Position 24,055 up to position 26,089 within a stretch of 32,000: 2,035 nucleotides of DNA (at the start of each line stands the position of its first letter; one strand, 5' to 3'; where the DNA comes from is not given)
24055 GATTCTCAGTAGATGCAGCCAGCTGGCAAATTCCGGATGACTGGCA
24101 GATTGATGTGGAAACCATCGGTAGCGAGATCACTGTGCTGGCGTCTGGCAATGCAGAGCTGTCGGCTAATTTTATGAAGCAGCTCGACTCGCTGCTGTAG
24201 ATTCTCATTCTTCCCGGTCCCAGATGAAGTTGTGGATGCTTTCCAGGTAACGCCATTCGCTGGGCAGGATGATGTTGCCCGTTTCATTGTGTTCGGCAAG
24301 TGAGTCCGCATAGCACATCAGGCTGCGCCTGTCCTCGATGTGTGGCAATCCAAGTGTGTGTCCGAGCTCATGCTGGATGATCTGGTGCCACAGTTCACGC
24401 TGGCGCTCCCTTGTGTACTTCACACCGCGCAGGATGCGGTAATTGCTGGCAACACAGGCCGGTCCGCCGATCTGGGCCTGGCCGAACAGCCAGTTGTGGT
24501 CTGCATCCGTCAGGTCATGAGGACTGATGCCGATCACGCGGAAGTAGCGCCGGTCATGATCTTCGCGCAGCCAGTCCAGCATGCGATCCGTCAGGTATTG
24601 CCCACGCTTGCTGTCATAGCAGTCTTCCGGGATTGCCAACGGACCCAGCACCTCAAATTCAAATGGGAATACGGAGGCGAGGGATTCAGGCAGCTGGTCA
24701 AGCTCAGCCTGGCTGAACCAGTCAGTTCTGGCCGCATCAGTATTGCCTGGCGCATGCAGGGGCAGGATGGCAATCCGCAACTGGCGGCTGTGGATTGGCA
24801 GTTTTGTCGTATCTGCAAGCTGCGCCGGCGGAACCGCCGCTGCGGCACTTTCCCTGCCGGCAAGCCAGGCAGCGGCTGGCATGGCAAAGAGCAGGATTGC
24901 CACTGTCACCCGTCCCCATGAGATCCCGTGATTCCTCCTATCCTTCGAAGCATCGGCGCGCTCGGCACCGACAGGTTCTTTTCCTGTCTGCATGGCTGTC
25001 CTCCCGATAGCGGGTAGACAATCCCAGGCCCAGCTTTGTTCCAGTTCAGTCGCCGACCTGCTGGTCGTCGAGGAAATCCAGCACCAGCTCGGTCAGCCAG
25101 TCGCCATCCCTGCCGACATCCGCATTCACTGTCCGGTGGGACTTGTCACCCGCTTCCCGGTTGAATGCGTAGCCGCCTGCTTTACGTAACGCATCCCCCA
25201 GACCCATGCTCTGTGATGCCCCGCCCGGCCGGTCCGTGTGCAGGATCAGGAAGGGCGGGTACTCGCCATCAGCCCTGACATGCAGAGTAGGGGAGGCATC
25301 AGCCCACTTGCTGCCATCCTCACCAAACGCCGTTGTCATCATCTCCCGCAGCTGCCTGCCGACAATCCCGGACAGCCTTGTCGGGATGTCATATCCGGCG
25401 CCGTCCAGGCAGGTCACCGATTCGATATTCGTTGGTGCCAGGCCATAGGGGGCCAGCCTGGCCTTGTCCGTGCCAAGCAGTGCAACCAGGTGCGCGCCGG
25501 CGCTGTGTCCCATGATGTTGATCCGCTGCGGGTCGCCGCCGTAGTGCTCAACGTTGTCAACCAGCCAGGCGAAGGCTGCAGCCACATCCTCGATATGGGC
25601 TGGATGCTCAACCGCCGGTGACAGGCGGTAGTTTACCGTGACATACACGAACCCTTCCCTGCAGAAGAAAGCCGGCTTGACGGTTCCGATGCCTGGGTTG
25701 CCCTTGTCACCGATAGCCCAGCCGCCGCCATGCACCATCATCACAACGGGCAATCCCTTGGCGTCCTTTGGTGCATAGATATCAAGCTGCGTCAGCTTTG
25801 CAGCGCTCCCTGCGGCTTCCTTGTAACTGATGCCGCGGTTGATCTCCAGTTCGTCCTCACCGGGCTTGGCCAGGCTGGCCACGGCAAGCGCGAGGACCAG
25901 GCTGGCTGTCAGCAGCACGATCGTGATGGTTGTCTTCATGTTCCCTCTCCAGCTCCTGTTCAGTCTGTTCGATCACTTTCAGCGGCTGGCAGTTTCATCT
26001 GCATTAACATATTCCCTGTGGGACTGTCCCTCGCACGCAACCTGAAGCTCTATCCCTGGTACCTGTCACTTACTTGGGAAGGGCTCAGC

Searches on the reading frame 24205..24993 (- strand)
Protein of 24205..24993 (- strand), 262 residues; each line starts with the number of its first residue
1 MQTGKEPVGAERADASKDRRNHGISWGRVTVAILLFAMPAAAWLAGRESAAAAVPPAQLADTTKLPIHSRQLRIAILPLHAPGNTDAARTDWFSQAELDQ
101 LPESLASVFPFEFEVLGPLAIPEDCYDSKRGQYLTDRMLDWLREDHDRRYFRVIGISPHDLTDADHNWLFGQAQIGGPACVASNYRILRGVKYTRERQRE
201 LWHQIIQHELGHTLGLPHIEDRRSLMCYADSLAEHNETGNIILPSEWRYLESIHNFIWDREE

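Call 8: search_protein_families(library=pfam, proteins=[window:24205-24993:-], max_evalue=0.1)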
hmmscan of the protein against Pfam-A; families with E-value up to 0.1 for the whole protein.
window:24205-24993:- (262 aa): 8 families
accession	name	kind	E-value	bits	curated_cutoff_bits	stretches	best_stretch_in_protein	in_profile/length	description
PF00413.30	Peptidase_M10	-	2.5e-06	27.9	24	1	163-229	91-135/159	Matrixin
PF07998.17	Peptidase_M54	-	3.2e-06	27.7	24.4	1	123-235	58-177/194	Peptidase family M54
PF13582.12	Reprolysin_3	-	0.0071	17.3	22.4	1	170-218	69-122/123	Metallo-peptidase family M12B Reprolysin-like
PF16313.11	DUF4953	-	0.01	15.5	24.2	1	198-218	9-29/316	Met-zincin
PF13583.11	Reprolysin_4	-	0.011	15.9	22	1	188-223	124-156/203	Metallo-peptidase family M12B Reprolysin-like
PF13688.12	Reprolysin_5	-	0.013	16.2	27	1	203-221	142-160/196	Metallo-peptidase family M12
PF10462.15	Peptidase_M66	-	0.037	13.4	20.6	1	203-220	193-210/306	Peptidase M66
PF12044.14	Metallopep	-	0.064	12.3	27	1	208-225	320-335/427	Putative peptidase family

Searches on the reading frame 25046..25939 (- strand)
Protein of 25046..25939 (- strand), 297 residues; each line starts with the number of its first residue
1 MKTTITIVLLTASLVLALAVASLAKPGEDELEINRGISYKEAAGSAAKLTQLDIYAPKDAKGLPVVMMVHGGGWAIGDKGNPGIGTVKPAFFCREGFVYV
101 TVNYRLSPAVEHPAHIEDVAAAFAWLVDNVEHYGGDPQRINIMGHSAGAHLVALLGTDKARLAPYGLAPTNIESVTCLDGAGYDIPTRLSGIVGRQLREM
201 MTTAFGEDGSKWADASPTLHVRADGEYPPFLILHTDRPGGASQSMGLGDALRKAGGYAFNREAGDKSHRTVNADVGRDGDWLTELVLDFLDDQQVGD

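Call 8: search_protein_families(library=pfam, proteins=[window:25046-25939:-], max_evalue=0.1)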
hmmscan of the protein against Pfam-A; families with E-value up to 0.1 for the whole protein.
window:25046-25939:- (297 aa): 7 families
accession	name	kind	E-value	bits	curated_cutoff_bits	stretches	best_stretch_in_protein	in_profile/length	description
PF20434.5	BD-FAE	-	3.3e-33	115.5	26.8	1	52-236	1-198/215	BD-FAE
PF00135.34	COesterase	-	1.1e-19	71.3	27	1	52-155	88-200/515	Carboxylesterase family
PF07859.19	Abhydrolase_3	-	1.1e-17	64.9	25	1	66-155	1-88/210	alpha/beta hydrolase fold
PF00326.27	Peptidase_S9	-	6.7e-06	26.2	22.6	1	92-277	10-196/213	Prolyl oligopeptidase family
PF00151.25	Lipase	-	0.02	14.6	27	1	117-182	129-182/336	Lipase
PF07224.18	Chlorophyllase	-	0.07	12.4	26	0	50-152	29-130/301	Chlorophyllase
PF12697.13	Abhydrolase_6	-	0.073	14.2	26.3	1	68-175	3-94/217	Alpha/beta hydrolase family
